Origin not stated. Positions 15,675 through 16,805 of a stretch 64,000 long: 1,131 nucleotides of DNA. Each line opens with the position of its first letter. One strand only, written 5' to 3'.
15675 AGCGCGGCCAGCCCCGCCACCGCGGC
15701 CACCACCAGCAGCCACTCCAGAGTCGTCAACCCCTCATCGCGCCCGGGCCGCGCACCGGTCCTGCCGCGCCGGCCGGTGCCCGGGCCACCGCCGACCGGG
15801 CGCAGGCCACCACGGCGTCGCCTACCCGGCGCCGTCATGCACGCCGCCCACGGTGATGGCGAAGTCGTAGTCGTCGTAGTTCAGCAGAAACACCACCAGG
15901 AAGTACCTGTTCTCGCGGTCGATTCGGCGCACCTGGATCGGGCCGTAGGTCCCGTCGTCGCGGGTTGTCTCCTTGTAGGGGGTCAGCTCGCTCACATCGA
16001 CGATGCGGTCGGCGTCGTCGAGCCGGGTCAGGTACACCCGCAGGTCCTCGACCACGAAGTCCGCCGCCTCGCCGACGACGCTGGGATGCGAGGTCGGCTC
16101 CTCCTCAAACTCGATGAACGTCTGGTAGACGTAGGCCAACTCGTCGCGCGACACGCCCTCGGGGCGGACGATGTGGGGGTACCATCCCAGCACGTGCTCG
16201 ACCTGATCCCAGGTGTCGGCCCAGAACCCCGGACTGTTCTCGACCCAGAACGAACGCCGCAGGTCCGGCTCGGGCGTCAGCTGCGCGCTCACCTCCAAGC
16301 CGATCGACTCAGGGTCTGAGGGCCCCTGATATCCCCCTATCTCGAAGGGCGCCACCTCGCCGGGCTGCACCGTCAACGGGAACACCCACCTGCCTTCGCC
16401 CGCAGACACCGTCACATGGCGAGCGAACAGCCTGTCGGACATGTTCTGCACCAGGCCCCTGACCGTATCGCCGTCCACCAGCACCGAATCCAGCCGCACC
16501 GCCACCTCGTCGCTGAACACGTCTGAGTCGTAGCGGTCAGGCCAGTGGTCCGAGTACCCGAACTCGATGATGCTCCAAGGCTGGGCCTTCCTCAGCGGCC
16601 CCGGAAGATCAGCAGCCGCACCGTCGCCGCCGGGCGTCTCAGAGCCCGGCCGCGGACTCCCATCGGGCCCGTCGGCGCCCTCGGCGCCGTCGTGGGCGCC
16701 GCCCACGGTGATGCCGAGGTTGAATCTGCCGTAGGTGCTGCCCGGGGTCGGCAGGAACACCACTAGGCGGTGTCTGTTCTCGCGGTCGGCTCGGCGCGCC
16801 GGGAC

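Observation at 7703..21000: Duplicated, translationally coupled operon of unassignable lipoproteins plus a pilin-like protein: main candidate for an undescribed cell-surface system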

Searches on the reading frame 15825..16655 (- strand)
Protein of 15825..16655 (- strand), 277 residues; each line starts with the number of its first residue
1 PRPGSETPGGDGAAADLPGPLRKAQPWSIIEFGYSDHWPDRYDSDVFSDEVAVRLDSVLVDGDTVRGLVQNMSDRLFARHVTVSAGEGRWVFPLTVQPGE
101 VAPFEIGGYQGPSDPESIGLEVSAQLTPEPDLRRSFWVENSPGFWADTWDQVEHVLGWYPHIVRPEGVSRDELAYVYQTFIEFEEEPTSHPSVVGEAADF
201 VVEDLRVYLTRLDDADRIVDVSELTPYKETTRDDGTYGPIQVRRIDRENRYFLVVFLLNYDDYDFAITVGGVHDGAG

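Call 25: find_homologous_proteins(query=window:15825-16655:-)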
Query window:15825-16655:- (277 aa): 36 proteins with E <= 0.001 among 1750 candidates.
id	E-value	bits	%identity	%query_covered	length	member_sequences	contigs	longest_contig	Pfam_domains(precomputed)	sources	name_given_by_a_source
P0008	2.5e-108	380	66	100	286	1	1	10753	-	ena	-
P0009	1.5e-106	374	67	94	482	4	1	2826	-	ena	-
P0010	1.3e-102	361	65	97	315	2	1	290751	-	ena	-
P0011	3.2e-99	350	64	94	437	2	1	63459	-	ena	-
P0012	2.1e-97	344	62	100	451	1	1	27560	-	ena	-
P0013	3.3e-95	337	62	98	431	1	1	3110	-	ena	-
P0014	4.4e-90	320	61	96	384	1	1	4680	-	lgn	-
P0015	1.1e-84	302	58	95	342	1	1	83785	-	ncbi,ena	-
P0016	2.8e-81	291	57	96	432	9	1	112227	-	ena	-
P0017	4.5e-77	277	56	94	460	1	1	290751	-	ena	-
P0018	2.0e-76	275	55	96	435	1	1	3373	-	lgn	-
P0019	2.1e-68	249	50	95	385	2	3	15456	-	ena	-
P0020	2.0e-63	233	49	97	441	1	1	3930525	-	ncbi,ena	-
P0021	1.1e-61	227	47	96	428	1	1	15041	-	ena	-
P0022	2.4e-60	223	47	98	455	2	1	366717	-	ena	-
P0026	1.8e-51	193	42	96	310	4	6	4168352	-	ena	-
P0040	5.2e-17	80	36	67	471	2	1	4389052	-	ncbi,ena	-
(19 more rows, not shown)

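Call 30: find_encoding_contigs(protein=P0020, flank=10000, max_places=2)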
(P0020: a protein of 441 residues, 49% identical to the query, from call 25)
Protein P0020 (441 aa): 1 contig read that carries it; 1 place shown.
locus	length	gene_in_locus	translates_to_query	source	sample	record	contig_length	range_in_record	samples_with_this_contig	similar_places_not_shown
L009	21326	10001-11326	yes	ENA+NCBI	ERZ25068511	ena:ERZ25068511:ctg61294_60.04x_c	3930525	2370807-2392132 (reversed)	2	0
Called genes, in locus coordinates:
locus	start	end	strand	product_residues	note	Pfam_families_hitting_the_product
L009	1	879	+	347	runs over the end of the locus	PF00005:ABC_tran, PF13304:AAA_21 (faint), PF03459:TOBE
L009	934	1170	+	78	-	PF22513:FitA-like_RHH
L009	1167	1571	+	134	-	PF01850:PIN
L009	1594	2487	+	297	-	PF04116:FA_hydroxylase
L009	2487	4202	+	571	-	PF03321:GH3, PF23571:GH3_M, PF23572:GH3_C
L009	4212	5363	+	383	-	PF13378:MR_MLE_C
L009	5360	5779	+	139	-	-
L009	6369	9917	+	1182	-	-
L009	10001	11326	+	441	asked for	-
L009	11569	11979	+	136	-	-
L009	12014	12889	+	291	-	-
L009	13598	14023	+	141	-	-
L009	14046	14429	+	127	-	-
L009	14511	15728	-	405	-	-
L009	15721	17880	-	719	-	PF07676:PD40 (faint), PF00930:DPPIV_N, PF02129:Peptidase_S15, PF12146:Hydrolase_4 (weak), PF00326:Peptidase_S9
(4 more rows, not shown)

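Call 31: find_encoding_contigs(protein=P0026, flank=10000, max_places=2)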
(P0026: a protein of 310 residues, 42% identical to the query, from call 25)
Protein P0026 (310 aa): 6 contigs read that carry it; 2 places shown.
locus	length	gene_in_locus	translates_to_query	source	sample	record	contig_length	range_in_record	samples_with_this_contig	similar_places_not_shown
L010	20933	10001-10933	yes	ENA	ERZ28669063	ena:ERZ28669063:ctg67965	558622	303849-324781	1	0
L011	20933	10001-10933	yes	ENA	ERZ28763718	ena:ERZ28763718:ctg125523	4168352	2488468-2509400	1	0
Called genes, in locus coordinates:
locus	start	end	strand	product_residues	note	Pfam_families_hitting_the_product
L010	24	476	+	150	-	PF12804:NTP_transf_3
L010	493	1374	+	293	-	PF13191:AAA_16 (weak), PF13401:AAA_22 (weak), PF00004:AAA, PF07726:AAA_3 (faint), PF07728:AAA_5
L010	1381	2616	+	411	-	PF05762:VWA_CoxE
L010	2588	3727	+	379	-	PF08240:ADH_N, PF00107:ADH_zinc_N, PF13602:ADH_zinc_N_2 (weak)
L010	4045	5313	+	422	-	PF01610:DDE_Tnp_ISL3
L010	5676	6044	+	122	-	-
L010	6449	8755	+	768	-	-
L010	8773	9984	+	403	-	-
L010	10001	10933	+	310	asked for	-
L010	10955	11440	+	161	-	-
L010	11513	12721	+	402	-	PF08240:ADH_N, PF00107:ADH_zinc_N, PF13602:ADH_zinc_N_2 (weak)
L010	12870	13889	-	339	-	-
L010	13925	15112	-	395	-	PF00089:Trypsin (weak)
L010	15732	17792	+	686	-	PF03030:H_PPase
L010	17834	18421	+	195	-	PF01812:5-FTHF_cyc-lig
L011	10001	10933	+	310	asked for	-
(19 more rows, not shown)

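Call 32: find_encoding_contigs(protein=P0040, flank=10000, max_places=2)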
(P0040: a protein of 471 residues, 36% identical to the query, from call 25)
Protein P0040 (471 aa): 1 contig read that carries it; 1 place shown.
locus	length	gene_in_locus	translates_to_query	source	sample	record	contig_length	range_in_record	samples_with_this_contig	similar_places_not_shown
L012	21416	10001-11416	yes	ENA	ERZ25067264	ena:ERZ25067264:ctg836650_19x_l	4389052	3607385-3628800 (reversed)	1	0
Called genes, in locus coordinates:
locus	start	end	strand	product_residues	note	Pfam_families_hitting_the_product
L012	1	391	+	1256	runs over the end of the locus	-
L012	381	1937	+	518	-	-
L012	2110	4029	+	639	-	-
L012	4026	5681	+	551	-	-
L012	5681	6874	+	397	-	-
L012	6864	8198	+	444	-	-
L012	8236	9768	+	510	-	-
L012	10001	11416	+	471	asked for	-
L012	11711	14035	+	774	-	-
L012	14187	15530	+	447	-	-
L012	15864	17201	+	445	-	-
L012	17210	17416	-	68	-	-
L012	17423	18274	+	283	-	-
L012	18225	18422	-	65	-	-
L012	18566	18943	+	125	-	-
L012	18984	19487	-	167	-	-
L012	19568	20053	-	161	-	PF01478:Peptidase_A24 (weak)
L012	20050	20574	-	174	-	-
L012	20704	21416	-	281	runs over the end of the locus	-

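Call 35: predict_structure(alignment_id=A2)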
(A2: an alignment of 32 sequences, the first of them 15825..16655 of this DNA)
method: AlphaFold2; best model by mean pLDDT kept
length: 277 residues; sequences in the alignment: 32
mean_pLDDT: 91.6   pTM: 0.88
mean pLDDT of the five models: 91.6, 90.9, 90.0, 86.8, 85.6
residues with pLDDT >= 90: 223; 70-90: 39; 50-70: 6; < 50: 9
segments of 3 or more residues with pLDDT < 50: 1-4, 8-10
pLDDT, mean of each block of 10 residues (from residue 1): 45 79 93 90 92 98 98 97 98 97 97 96 97 95 93 92 91 95 94 89 97 95 96 91 95 93 90 79
secondary structure, 60 per line:
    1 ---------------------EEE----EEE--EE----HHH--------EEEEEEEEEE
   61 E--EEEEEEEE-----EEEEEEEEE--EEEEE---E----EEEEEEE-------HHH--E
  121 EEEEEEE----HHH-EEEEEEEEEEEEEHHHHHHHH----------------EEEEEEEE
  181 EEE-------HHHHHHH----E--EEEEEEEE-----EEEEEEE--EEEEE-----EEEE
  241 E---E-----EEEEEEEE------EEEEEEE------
elements in order: E22-24 E29-31 E51-61 E64-71 E77-85 E88-92 E101-107 E120-127 E136-148 H149-156 E173-183 H191-197 E205-212 E218-224 E227-231 E237-241 E251-258 E265-271

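Call 39: fold_search(model_id=the predicted structure, library=pdb)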
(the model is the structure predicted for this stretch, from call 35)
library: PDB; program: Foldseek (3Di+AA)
matches with E <= 10: 922; with E <= 0.001: 1
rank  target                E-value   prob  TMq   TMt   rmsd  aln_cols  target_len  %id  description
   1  9qj4_B                3.7e-04  0.41  0.15  0.14  22.6       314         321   10  Structure of the Complement classical and lectin pathway proconvertase, C4b2 (released 2025-12-24)
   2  8ziy_A                2.8e-03  0.38  0.19  0.11  14.9       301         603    6  trypsinogen-EP-E574A (released 2025-05-21)
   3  7kwb_A                4.9e-03  0.14  0.13  0.11  21.2       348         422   10  Surface glycan-binding protein B from Bacteroides thetaiotaomicron (released 2021-02-17)
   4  4xup_D                6.1e-03  0.11  0.13  0.12  24.6       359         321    7  Structure of the N-terminal CBM22-1-CBM22-2 tandem domain from Paenibacillus barcinonensis Xyn10C (released 2015-06-03)
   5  3nqh                  1.1e-02  0.10  0.12  0.10  19.6       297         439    9  Crystal structure of a glycosyl hydrolase (BT_2959) from BACTEROIDES THETAIOTAOMICRON VPI-5482 at 2.11 A resolution (released 2010-07-28)
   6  4qaw_A                1.3e-02  0.20  0.16  0.10  17.8       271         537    9  Structure of modular Xyn30D from Paenibacillus barcinonensis (released 2014-10-08)
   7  6q63_A                1.4e-02  0.10  0.12  0.07  17.7       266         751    9  BT0459 (released 2019-05-08)
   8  2y7o                  1.4e-02  0.08  0.12  0.11  19.0       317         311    7  Structure of N-terminal domain of Candida albicans als9-2 - G299W mutant (released 2011-10-05)
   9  3ml6_B                1.6e-02  0.21  0.15  0.13  18.8       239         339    8  a complex between Dishevelled2 and clathrin adaptor AP-2 (released 2010-08-11)
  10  6nps_B                1.6e-02  0.11  0.13  0.05  21.6       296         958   10  Crystal structure of GH115 enzyme AxyAgu115A from Amphibacillus xylanus (released 2020-07-15)
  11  7kwb_B                1.6e-02  0.09  0.13  0.11  21.1       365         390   11  Surface glycan-binding protein B from Bacteroides thetaiotaomicron (released 2021-02-17)
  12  8syn_C                1.8e-02  0.09  0.12  0.12  20.0       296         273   10  Human VPS35L/VPS29/VPS26C Complex (released 2023-11-01)
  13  3ml6_A                2.6e-02  0.21  0.17  0.14  17.7       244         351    8  a complex between Dishevelled2 and clathrin adaptor AP-2 (released 2010-08-11)
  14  5fpi_A                2.9e-02  0.25  0.16  0.18  19.2       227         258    7  Mu2 adaptin subunit of the AP2 adaptor (C-terminal domain) complexed with Integrin alpha4 internalisation peptide QYKS (released 2016-01-20)
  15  9hmu_A                2.9e-02  0.07  0.11  0.12  19.4       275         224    6  DUF4465 domain containing protein in complex with vitamin B12. (released 2025-01-15)
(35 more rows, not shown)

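Call 42: find_related_loci(query=A2, collection=genome_contigs, flank=10000)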
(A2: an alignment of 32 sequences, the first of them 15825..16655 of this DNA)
Query A2 (277 aa) in genome_contigs; peptide patterns used: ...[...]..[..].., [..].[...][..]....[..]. (x = any residue, [..] = any of these).
82 stretches matched a pattern; 39 encode a relative of the query (tblastn E <= 1e-3); 30 distinct loci.
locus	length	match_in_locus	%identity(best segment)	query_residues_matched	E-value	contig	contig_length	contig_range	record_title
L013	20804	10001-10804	58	16-277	3e-86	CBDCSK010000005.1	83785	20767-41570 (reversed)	MAG: Candidatus Aldehydirespirator sp. isolate 158ad01d-a0e1-4362-9a4e-647a92b6262f genome assembly, contig: contig_5, w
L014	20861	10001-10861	49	5-273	2e-65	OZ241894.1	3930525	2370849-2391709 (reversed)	MAG: Candidatus Aldehydirespirator sp. isolate 59d5e5b9-c534-4d11-b37b-78d6acc4b690 genome assembly, chromosome: 1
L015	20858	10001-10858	46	11-276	1e-58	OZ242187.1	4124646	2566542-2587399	MAG: Candidatus Aldehydirespiratoraceae bacterium isolate 61e8bfbb-40aa-4858-aaa5-c73b4985a48d genome assembly, chromoso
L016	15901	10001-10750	43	11-252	8e-51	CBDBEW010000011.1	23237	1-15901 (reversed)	MAG: Candidatus Aldehydirespiratoraceae bacterium isolate 3d1cf90a-8848-4f2b-8cf4-e3ffddaed6ea genome assembly, contig:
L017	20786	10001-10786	39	20-277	4e-42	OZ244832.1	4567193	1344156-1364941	MAG: Candidatus Aldehydirespirator sp. isolate 45bd059b-89eb-4db7-924e-096435c6defb genome assembly, chromosome: 1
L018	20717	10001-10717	37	49-275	2e-28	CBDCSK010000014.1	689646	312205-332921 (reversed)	MAG: Candidatus Aldehydirespirator sp. isolate 158ad01d-a0e1-4362-9a4e-647a92b6262f genome assembly, contig: contig_14,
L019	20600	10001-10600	36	32-232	4e-26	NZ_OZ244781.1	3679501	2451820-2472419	MAG: Candidatus Poriferisodalis sp. isolate c3018eb0-1123-4d97-bc7b-de5a35ff26ec chromosome 1, complete sequence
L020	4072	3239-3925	36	49-260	8e-26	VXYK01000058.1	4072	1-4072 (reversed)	MAG: Acidimicrobiaceae bacterium isolate SB0670_bin_1 NODE_10362_length_4072_cov_14.120986, whole genome shotgun sequenc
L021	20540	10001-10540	38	65-244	2e-25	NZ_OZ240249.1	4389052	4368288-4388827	MAG: Candidatus Poriferisodalis sp. isolate 28e7fe26-1565-4c76-bd7c-ff92479b411d chromosome 1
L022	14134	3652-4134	40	57-224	1e-24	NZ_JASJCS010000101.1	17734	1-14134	MAG: Ilumatobacter sp. isolate MO_167.B34 MO_167.c_2249, whole genome shotgun sequence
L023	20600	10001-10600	35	39-227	2e-24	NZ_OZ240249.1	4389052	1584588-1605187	MAG: Candidatus Poriferisodalis sp. isolate 28e7fe26-1565-4c76-bd7c-ff92479b411d chromosome 1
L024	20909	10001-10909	32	24-273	2e-24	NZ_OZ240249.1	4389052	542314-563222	MAG: Candidatus Poriferisodalis sp. isolate 28e7fe26-1565-4c76-bd7c-ff92479b411d chromosome 1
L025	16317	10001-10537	35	45-222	3e-25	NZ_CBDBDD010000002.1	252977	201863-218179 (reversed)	MAG: Candidatus Poriferisodalis sp. isolate 1824d3bc-1d7c-4dc2-bee8-215acda66181 contig_2, whole genome shotgun sequence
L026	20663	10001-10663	37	49-264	6e-24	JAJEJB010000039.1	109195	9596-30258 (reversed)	MAG: Acidimicrobiia bacterium isolate p16x63bins.58 k141_419350, whole genome shotgun sequence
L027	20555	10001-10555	38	28-215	1e-23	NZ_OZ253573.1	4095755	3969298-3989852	MAG: Candidatus Poriferisodalis sp. isolate 9d14b9c2-42ee-4ee7-bd75-182aadf7d47b chromosome 1, complete sequence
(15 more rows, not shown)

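Call 86: search_protein_families(library=pfam, proteins=[L012:20050-20703:-, L012:19568-20053:-, L012:20704-21411:-], max_evalue=1)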
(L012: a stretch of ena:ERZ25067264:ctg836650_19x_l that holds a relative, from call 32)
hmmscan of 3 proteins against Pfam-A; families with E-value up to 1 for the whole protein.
L012:20050-20703:- (217 aa): 2 families
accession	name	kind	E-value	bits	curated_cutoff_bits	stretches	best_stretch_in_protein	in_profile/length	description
PF07811.17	TadE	-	0.012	16.2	22.9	1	39-78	3-42/43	TadE-like protein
PF03390.20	2HCT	-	0.075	12.1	26.2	1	48-114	337-405/415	2-hydroxycarboxylate transporter family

L012:19568-20053:- (161 aa): 1 family
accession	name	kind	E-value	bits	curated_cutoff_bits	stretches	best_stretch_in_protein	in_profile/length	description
PF01478.23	Peptidase_A24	-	3.3e-06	27.9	26.5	1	16-104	5-87/104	Type IV leader peptidase family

L012:20704-21411:- (235 aa): 0 families

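Call 102: search_solved_structures(query=A2, max_evalue=10)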
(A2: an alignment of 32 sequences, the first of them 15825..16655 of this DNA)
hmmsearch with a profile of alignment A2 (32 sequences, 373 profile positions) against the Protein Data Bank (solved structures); distinct sequences matched with E-value up to 10: 0.

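Call 104: fold_search(model_id=the predicted structure, library=viral)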
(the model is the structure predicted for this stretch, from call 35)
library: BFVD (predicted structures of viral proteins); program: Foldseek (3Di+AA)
matches with E <= 10: 1089; with E <= 0.001: 0
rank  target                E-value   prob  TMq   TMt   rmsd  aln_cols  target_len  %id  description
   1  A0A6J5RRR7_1          2.8e-03  0.14  0.11  0.05  24.0       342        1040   10  Peptidase S74 domain-containing protein [uncultured Caudovirales phage]
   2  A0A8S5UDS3            3.8e-03  0.91  0.28  0.26  12.7       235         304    6  Carbohydrate-binding protein [Siphoviridae sp. ctNLX12]
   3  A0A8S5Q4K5            4.5e-03  0.90  0.29  0.26  16.3       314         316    7  Uncharacterized protein [Siphoviridae sp. ctQqU1]
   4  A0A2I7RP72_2          4.5e-03  0.16  0.15  0.07  24.7       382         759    9  (no name in the UniProt tables at hand)
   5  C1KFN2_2              5.1e-03  0.13  0.13  0.05  22.0       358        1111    9  Putative tail fibre protein [Lactobacillus phage Lb338-1]
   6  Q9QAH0                5.6e-03  0.33  0.20  0.12  19.6       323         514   10  Putative coat protein (Fragment) [Raspberry ringspot virus]
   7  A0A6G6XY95            6.3e-03  0.41  0.15  0.10  14.3       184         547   12  (no name in the UniProt tables at hand)
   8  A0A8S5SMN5            7.0e-03  0.11  0.12  0.05  22.3       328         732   11  Glycerophosphoryl diester phosphodiesterase [Siphoviridae sp. ctq8D8]
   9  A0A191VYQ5            7.0e-03  0.09  0.12  0.04  26.1       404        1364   11  Virion protein [Roseobacter phage RD-1410Ws-07]
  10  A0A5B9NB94            8.8e-03  0.13  0.13  0.10  22.8       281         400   13  Tail fiber [Stenotrophomonas phage Ponderosa]
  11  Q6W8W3                9.3e-03  0.23  0.19  0.07  20.3       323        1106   10  RNA2 polyprotein [Raspberry ringspot virus (strain cherry)]
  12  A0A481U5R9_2          9.3e-03  0.14  0.15  0.07  20.9       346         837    8  Polyprotein [Caraway yellows virus]
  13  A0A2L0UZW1            1.0e-02  0.57  0.23  0.22  10.4       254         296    9  Uncharacterized protein [Agrobacterium phage Atu_ph07]
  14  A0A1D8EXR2            1.1e-02  0.09  0.12  0.06  18.9       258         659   11  Lipase [Mycobacterium phage Kersh]
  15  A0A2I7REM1            1.2e-02  0.14  0.16  0.10  23.1       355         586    9  Uncharacterized protein [Vibrio phage 1.169.O._10N.261.52.B1]
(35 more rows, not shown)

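Call 108: find_related_loci(query=A2, collection=viral_contigs, flank=8000)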
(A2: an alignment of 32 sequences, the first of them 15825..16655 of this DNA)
Query A2 (277 aa) in viral_contigs; peptide patterns used: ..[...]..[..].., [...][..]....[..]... (x = any residue, [..] = any of these).
23 stretches matched a pattern, but none encodes a relative of the query by tblastn (E <= 1e-3).
